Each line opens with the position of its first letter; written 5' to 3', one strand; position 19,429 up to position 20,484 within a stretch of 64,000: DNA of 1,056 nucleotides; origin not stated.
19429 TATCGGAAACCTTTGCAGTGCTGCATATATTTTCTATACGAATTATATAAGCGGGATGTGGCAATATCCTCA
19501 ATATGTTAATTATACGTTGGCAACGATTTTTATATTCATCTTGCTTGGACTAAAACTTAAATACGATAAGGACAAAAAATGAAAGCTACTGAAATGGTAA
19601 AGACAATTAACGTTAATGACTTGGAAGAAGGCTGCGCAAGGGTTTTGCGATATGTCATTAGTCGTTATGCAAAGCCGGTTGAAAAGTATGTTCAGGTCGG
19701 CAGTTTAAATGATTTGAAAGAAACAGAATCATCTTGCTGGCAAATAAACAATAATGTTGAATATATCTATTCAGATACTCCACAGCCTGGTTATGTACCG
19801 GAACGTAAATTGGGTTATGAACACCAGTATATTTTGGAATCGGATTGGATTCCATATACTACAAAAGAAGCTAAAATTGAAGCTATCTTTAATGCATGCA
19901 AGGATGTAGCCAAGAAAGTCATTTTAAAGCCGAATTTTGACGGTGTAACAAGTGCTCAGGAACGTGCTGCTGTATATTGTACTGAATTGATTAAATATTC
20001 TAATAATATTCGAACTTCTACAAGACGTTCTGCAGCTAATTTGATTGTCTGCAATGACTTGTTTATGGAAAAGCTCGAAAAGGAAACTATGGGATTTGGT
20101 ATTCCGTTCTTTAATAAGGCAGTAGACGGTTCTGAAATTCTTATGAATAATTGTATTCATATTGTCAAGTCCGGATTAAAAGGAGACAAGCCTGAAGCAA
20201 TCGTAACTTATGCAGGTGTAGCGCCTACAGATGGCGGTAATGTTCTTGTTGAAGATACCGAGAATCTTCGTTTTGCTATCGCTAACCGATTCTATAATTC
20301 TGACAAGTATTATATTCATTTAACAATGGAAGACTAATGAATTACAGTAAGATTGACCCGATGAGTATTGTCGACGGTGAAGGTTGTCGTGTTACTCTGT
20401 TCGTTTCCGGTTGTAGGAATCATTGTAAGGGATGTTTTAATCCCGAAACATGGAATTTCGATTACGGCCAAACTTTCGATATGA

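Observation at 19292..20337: nrdD and nrdG separated by a translationally coupled SemiSWEET/PQ-loop-like membrane protein and a truncated capsid-protein paralog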

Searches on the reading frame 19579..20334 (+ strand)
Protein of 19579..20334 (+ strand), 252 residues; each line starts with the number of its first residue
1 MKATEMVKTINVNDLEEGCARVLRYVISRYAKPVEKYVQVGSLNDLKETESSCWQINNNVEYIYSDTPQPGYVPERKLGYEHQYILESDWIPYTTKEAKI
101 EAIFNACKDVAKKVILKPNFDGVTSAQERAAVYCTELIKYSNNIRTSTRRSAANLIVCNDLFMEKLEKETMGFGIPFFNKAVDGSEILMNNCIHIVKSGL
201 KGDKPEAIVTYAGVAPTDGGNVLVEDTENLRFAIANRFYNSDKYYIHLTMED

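Call 5: search_protein_families(library=pfam, proteins=[window:19579-20334:+], max_evalue=1)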
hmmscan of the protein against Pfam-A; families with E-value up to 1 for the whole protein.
window:19579-20334:+ (252 aa): 3 families
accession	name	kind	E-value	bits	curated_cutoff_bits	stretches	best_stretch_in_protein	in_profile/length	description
PF07068.17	Gp23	-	0.038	13.8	24.4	1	118-160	208-251/376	Major capsid protein Gp23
PF13137.11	DUF3983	-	0.11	12.8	25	0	21-39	3-20/34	Protein of unknown function (DUF3983)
PF18689.6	PriX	-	0.17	12.6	25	1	8-50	5-47/95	Primase X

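Call 6: search_protein_families(library=phrogs, proteins=[window:19579-20334:+], max_evalue=0.1)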
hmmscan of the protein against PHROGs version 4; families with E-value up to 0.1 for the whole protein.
window:19579-20334:+ (252 aa): 0 families

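Call 7: search_dna_similar(query=window:19579-20334:+, collection=phages, mode=protein, max_evalue=0.001, max_rows=30)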
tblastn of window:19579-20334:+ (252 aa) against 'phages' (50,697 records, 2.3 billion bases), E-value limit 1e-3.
No match.

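Call 8: find_homologous_proteins(query=window:19579-20334:+, max_evalue=0.001)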
Query window:19579-20334:+ (252 aa): 9 proteins with E <= 0.001 among 214 candidates.
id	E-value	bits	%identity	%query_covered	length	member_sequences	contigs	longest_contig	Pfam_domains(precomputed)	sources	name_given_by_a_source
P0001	2.1e-160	550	95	100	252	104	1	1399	-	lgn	-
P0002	5.9e-153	525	92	100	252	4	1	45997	-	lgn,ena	-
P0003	3.3e-152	523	91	100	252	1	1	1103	-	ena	-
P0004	1.9e-151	520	91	100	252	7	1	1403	-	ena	-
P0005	7.0e-151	518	90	100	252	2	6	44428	-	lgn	-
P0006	1.3e-150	518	89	100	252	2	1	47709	-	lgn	-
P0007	1.1e-149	515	89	100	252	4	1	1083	-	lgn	-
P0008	2.8e-149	513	90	100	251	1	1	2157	-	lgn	-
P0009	2.1e-147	507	86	100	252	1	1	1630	-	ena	-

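Call 13: find_encoding_contigs(protein=P0006, flank=10000, max_places=3)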
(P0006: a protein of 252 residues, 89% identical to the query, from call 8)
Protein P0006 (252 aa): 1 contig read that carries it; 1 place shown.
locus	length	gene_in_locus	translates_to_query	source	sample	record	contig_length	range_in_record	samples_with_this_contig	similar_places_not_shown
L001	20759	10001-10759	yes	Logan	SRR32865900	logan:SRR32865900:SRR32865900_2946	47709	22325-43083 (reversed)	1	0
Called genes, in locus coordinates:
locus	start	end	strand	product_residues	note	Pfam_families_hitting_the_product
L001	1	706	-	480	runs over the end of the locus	-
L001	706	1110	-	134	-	-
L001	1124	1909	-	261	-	-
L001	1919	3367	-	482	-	-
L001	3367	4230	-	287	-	-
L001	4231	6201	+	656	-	-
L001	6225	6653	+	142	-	PF19174:DUF5856 (weak)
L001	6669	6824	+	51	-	-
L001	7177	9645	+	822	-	PF03477:ATP-cone, PF13597:NRDD, PF01228:Gly_radical (weak)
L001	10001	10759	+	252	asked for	-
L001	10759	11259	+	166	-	PF13353:Fer4_12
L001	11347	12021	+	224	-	-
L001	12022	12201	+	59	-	-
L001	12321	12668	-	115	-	-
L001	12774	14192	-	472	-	-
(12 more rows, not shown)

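Call 15: find_encoding_contigs(protein=P0002, flank=10000, max_places=3)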
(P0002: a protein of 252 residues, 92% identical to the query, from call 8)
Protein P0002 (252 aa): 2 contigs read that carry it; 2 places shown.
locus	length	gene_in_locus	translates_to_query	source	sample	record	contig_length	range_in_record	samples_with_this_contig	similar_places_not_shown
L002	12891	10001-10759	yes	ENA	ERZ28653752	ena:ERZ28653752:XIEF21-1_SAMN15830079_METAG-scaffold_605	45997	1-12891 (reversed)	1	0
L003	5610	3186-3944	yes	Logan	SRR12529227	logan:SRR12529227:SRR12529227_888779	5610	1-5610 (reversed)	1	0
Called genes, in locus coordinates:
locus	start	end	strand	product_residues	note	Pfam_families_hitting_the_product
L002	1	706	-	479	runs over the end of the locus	-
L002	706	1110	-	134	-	-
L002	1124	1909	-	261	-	-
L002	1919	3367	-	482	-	-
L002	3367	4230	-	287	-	-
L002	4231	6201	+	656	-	-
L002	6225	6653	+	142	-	PF19174:DUF5856 (weak)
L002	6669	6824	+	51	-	-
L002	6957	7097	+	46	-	-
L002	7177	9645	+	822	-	PF03477:ATP-cone, PF13597:NRDD, PF01228:Gly_radical (weak)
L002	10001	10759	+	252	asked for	-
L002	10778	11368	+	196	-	-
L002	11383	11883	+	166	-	PF13353:Fer4_12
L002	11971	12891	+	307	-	?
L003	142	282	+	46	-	-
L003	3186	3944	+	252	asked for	-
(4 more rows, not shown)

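Call 16: find_encoding_contigs(protein=P0005, flank=10000, max_places=4)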
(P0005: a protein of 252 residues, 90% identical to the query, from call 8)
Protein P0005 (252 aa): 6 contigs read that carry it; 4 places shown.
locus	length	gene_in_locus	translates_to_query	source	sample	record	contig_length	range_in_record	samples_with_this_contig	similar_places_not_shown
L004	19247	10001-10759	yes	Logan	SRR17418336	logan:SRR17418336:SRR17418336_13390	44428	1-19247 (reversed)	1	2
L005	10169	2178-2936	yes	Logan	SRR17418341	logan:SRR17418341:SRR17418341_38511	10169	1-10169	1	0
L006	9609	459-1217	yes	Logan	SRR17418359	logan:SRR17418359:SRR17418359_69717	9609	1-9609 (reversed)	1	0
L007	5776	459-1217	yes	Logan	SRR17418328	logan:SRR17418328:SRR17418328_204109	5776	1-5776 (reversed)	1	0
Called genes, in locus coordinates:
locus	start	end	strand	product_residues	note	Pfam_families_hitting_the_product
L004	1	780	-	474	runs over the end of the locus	-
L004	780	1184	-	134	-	-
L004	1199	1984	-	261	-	-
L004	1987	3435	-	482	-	-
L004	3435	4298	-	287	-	-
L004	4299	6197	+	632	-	-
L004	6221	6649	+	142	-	PF19174:DUF5856 (weak)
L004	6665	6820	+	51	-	-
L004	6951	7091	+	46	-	-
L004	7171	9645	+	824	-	PF03477:ATP-cone, PF13597:NRDD, PF01228:Gly_radical (weak)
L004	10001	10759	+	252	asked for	-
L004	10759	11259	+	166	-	PF13353:Fer4_12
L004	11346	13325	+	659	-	-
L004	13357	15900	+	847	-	-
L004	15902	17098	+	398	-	-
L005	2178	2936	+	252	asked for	-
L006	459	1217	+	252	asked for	-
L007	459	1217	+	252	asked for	-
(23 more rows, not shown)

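Call 20: predict_structure(alignment_id=A1)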
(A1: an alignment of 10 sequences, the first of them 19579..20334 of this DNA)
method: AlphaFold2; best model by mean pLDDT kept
length: 252 residues; sequences in the alignment: 10
mean_pLDDT: 39.9   pTM: 0.40
mean pLDDT of the five models: 39.9, 33.9, 33.0, 30.8, 29.3
residues with pLDDT >= 90: 0; 70-90: 0; 50-70: 60; < 50: 192
segments of 3 or more residues with pLDDT < 50: 1-23, 26-93, 118-120, 142-160, 174-252
pLDDT, mean of each block of 10 residues (from residue 1): 29 38 48 35 32 30 34 38 40 54 63 54 57 56 41 34 60 47 34 30 31 27 31 30 28 25
secondary structure, 60 per line:
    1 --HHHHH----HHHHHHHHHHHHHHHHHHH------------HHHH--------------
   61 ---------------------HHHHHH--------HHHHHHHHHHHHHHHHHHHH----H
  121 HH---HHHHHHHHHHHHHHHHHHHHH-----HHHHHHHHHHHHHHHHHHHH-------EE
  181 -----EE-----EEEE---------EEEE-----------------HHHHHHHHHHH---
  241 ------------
elements in order: H3-7 H12-30 H43-46 H82-87 H96-115 H126-146 H152-171 E193-196 E206-209 H227-237

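Call 22: search_protein_representatives(alignment_id=A1)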
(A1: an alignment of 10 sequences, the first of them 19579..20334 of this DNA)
Query: 10 sequences, 252 profile positions. Proteins with E-value up to 0.001 (for the whole library): 16; up to 1e-10: 7; up to 1e-30: 3. The best 16 are listed.
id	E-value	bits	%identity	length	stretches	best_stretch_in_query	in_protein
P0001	9.9e-169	575.5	-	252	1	1-252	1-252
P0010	3.1e-51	190.5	-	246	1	1-249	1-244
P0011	2.2e-33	132.0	-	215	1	78-247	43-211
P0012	1.5e-27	112.9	-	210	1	85-249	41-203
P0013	1.0e-14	70.9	-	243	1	134-248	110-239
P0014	1.7e-13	66.9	-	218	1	101-246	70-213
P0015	2.0e-12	63.3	-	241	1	67-247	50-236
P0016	3.9e-10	55.8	-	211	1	127-251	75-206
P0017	7.0e-09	51.7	-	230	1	101-249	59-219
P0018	1.3e-08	50.8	-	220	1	80-246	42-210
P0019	3.2e-08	49.6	-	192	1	109-251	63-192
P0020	1.7e-06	43.9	-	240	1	129-251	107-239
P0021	3.8e-05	39.5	-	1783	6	112-146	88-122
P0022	2.3e-04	36.9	-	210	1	102-223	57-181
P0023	3.7e-04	36.2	-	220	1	88-251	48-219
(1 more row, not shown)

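Call 25: search_solved_structures(query=A2, max_evalue=10, show_alignments=3)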
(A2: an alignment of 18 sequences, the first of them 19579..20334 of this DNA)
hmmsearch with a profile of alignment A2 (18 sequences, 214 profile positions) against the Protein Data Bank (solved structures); distinct sequences matched with E-value up to 10: 8.
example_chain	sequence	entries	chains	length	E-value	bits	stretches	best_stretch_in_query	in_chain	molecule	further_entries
8gmo_0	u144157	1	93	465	0.0042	19.7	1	73-185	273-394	Mature major capsid protein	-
8t9r_A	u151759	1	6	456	0.0045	19.6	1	72-185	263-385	Mature major capsid protein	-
5vf3_A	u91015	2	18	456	0.0051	19.4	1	75-185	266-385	Major capsid protein | Mature major capsid protein gp23*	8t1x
6uzc_a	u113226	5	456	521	0.0055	19.3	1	73-185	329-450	Major capsid protein | gp23, major capsid protein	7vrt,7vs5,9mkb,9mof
1a3p_A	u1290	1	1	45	0.52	12.9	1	148-176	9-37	EPIDERMAL GROWTH FACTOR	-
6d69_A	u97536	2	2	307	1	11.9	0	175-198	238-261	NHL Repeat Region of D. melanogaster Thin | Thin, isoform D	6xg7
1gk5_A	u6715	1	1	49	1.5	11.4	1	148-177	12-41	Pro-epidermal growth factor,Protransforming growth factor alpha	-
1egf_A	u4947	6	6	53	1.9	11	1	148-177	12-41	EPIDERMAL GROWTH FACTOR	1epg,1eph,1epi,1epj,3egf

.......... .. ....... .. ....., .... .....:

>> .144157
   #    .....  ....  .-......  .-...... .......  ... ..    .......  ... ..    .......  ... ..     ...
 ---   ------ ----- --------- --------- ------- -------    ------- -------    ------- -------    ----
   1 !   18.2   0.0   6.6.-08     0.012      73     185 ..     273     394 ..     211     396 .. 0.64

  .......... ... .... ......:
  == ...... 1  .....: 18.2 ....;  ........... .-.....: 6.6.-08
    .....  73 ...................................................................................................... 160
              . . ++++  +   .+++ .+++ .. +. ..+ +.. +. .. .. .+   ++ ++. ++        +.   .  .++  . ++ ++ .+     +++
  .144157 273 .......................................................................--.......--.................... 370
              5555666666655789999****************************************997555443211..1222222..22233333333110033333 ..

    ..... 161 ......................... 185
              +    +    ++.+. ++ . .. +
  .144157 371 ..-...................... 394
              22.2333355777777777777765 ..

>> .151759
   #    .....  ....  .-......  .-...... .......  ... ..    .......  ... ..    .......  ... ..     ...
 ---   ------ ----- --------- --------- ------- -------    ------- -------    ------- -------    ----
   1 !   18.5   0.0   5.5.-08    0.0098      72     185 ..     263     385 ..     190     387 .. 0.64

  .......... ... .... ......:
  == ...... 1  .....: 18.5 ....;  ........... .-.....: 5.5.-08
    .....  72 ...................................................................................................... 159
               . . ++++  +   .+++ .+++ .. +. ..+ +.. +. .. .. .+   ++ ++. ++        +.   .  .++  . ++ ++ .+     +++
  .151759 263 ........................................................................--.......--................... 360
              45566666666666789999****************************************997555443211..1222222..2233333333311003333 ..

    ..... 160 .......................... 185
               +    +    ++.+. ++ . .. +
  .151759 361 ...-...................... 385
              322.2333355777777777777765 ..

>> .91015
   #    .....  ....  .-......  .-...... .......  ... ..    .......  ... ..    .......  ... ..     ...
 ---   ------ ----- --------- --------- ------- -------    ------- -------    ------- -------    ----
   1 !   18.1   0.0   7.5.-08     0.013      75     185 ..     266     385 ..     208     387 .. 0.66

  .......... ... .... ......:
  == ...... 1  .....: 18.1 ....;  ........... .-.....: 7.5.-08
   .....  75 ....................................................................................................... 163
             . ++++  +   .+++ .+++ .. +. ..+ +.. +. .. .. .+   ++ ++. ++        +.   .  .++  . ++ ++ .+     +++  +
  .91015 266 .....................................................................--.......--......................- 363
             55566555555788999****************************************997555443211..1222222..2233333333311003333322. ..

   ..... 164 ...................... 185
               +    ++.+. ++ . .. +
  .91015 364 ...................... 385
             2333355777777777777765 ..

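Call 26: search_protein_families(library=pfam, alignment_id=A2, max_evalue=1)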
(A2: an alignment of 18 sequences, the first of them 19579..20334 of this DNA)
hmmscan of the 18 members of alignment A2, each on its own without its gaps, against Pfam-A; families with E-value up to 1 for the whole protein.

A. member 1, window:19579-20334:+ (252 aa): 3 families
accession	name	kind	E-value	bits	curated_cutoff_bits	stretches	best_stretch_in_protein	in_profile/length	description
PF07068.17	Gp23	-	0.038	13.8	24.4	1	118-160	208-251/376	Major capsid protein Gp23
PF13137.11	DUF3983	-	0.11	12.8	25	0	21-39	3-20/34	Protein of unknown function (DUF3983)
PF18689.6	PriX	-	0.17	12.6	25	1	8-50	5-47/95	Primase X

B. families by the number of members that match (of 18 scanned): 9 families
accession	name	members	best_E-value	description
PF07068.17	Gp23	15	1.9e-08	Major capsid protein Gp23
PF08788.16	NHR2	1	0.055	NHR2 domain like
PF14059.11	DUF4251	1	0.064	Domain of unknown function (DUF4251)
PF13137.11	DUF3983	1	0.11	Protein of unknown function (DUF3983)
PF16842.11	RRM_occluded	1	0.13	Occluded RNA-recognition motif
PF18689.6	PriX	1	0.17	Primase X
PF20289.3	MComp1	1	0.18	ABC-three component (ABC-3C) system Middle Component 1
PF01436.27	NHL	1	0.2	NHL repeat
PF06470.18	SMC_hinge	1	0.22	SMC proteins Flexible Hinge Domain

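Call 27: find_homologous_proteins(query=A2, max_evalue=0.001)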
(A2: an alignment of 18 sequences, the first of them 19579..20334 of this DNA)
Query A2 (18 sequences) (252 aa, profile of the alignment): 12 proteins with E <= 0.001 among 3543 candidates.
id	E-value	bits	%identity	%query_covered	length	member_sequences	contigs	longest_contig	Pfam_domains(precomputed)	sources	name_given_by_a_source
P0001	5.1e-78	279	95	100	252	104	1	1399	-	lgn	-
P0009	1.4e-77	278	86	100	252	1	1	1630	-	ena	-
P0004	1.4e-76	275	91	100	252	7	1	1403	-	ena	-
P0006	1.6e-76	274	89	100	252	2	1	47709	-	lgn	-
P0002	2.3e-76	274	92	100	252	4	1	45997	-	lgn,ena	-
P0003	3.6e-76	273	91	100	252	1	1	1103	-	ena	-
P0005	7.5e-76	272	90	100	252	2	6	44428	-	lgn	-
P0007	1.9e-75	271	89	100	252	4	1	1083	-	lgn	-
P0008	1.0e-74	269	90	100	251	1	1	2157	-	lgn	-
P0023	7.8e-57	210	28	68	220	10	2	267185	-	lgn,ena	-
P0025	1.4e-53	199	29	67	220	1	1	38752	-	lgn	-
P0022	1.1e-49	187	30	47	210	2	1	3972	PF07068.18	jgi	jgi:hypothetical protein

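Call 28: find_encoding_contigs(protein=P0023, flank=10000, max_places=2)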
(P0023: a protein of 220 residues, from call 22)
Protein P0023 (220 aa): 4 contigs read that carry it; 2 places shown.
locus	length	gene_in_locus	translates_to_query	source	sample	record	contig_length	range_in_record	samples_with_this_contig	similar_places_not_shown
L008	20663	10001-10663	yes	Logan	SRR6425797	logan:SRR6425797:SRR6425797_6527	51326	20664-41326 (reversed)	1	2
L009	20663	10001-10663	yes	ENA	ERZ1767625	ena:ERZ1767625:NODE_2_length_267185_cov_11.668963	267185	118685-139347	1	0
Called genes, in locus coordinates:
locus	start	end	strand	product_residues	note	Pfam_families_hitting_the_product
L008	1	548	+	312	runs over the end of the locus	-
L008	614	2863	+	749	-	PF02463:SMC_N, PF13476:AAA_23 (faint)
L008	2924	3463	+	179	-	-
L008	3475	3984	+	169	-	-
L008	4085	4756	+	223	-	-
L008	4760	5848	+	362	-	PF00535:Glycos_transf_2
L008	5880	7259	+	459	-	PF05970:PIF1 (weak), PF13604:AAA_30, PF13245:AAA_19, PF01443:Viral_helicase1 (faint), PF13401:AAA_22 (weak), PF13538:UvrD_C_2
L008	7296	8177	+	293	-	PF00186:DHFR_1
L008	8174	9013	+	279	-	-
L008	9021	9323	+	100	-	-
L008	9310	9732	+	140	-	-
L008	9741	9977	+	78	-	-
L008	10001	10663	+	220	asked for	-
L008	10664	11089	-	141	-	-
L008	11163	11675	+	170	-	PF00583:Acetyltransf_1, PF13508:Acetyltransf_7 (weak)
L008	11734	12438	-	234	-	-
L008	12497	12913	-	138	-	-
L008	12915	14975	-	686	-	-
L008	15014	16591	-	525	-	PF16724:T4-gp15_tss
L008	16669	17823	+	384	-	PF01464:SLT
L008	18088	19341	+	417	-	-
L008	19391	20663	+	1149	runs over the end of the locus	-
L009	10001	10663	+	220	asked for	-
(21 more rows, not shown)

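Call 29: find_encoding_contigs(protein=P0025, flank=10000, max_places=2)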
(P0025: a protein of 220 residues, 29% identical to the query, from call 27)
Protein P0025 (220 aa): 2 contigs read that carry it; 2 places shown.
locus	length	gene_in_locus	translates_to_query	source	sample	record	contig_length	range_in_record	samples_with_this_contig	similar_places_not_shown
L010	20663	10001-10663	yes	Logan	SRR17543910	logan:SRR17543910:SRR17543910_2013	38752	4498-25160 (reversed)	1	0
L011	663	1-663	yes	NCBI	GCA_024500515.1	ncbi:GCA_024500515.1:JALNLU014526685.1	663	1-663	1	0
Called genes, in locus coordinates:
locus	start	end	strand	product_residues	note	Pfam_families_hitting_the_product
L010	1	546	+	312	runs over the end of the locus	-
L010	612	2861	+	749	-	PF02463:SMC_N, PF13476:AAA_23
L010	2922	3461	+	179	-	-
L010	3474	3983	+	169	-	-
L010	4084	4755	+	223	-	-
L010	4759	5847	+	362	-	PF00535:Glycos_transf_2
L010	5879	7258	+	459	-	PF05970:PIF1 (weak), PF13604:AAA_30, PF13245:AAA_19, PF01443:Viral_helicase1 (faint), PF13401:AAA_22 (weak), PF13538:UvrD_C_2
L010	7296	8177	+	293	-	PF00186:DHFR_1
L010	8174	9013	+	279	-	-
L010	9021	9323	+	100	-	-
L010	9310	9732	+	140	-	-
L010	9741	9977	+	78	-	-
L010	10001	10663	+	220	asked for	-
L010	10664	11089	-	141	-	-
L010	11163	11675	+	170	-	PF00583:Acetyltransf_1, PF13508:Acetyltransf_7 (weak)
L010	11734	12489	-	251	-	-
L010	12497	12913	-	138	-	-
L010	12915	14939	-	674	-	-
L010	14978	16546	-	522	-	PF16724:T4-gp15_tss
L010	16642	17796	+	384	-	PF01464:SLT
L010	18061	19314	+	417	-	-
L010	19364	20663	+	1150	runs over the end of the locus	-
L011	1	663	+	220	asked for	?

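Call 30: find_encoding_contigs(protein=P0022, flank=5000, max_places=2)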
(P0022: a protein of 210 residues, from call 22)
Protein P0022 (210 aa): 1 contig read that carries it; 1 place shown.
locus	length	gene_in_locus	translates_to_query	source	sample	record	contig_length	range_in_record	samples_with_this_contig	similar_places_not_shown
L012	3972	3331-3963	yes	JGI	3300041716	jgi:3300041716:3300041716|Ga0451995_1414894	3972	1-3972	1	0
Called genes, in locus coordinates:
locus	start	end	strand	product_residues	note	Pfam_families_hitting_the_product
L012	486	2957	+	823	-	PF03477:ATP-cone, PF13597:NRDD, PF01228:Gly_radical (weak)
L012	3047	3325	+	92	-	PF04193:PQ-loop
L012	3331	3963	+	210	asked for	PF07068:Gp23 (faint)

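Call 34: find_related_loci(query=A3, collection=viral_contigs, flank=6000)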
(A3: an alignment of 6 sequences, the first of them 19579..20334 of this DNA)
Query A3 (252 aa) in viral_contigs; peptide patterns used: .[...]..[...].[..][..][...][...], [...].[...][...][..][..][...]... (x = any residue, [..] = any of these).
75 stretches matched a pattern; 7 encode a relative of the query (tblastn E <= 1e-3); 7 distinct loci.
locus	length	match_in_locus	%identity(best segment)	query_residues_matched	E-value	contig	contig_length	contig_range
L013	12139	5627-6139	43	74-245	2e-39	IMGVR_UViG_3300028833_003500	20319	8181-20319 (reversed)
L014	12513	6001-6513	42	74-245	1e-38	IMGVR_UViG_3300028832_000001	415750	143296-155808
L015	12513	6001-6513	42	74-245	2e-38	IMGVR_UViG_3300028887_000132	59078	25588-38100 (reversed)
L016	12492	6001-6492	44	81-245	9e-38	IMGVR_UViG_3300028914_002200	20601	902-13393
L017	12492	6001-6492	44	81-245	9e-38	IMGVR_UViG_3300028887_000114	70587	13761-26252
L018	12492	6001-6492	44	81-245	9e-38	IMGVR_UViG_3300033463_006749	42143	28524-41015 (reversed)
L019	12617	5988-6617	34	1-245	3e-35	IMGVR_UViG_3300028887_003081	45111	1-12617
